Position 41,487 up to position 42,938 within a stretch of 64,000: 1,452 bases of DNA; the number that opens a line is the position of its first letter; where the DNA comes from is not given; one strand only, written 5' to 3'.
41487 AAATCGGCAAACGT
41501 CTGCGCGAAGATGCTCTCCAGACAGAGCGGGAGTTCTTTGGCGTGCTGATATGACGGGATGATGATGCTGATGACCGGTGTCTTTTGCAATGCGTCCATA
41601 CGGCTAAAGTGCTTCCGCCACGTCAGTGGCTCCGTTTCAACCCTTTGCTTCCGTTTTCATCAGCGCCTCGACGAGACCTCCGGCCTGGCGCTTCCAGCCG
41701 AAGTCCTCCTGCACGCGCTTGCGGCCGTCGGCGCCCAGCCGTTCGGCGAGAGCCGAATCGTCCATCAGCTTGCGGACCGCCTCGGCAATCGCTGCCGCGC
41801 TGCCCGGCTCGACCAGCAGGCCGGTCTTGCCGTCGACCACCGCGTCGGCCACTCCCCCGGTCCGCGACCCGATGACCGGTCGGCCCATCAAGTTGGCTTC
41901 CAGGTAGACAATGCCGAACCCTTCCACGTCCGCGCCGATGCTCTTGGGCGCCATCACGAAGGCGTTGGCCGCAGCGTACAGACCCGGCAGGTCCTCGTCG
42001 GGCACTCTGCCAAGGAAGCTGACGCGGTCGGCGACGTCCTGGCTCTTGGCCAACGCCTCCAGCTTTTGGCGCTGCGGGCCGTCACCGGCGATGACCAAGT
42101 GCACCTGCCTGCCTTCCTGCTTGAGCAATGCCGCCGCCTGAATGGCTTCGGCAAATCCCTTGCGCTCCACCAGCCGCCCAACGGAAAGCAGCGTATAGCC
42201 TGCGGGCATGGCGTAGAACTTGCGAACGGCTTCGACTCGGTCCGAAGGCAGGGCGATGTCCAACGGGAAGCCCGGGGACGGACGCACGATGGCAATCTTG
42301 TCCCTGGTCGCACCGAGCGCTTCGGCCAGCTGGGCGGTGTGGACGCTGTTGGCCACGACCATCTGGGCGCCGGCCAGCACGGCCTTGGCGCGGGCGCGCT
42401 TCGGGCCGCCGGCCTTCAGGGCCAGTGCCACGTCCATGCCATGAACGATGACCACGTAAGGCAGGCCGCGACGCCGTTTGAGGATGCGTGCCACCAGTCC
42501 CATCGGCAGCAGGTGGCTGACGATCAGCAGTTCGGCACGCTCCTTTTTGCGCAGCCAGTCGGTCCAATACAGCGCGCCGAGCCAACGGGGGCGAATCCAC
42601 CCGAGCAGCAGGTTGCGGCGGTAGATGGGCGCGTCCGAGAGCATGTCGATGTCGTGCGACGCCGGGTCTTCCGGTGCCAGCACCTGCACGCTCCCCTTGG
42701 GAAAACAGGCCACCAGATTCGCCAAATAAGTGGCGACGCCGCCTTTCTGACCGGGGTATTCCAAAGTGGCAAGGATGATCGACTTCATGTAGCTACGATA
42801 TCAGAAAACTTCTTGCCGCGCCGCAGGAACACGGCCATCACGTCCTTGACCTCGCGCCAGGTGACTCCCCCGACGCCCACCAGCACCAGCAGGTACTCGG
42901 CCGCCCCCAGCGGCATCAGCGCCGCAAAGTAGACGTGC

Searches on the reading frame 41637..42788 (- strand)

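Call 67: search_protein_families(library=pfam, proteins=[window:41637-42788:-], max_evalue=0.0001)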
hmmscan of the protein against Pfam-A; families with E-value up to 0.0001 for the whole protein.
window:41637-42788:- (383 aa): 6 families
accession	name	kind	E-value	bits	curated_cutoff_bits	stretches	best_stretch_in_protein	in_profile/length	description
PF00534.26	Glycos_transf_1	-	5e-44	150.3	26.4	1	198-358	16-172/172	Glycosyl transferases group 1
PF13692.12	Glyco_trans_1_4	-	1.1e-35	123.3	27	1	199-344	3-142/142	Glycosyl transferases group 1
PF13579.12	Glyco_trans_4_4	-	2.3e-14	54.5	29.7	1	16-169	1-156/158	Glycosyl transferase 4-like domain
PF13439.12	Glyco_transf_4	-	6.2e-14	52.8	28.5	1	16-169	2-163/170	Glycosyltransferase Family 4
PF20706.3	GT4-conflict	-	6.5e-09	35.7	26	1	87-372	83-385/385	Family 4 Glycosyltransferase in conflict systems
PF13524.12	Glyco_trans_1_2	-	8e-08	32.8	25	1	225-369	12-139/144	Glycosyl transferase-like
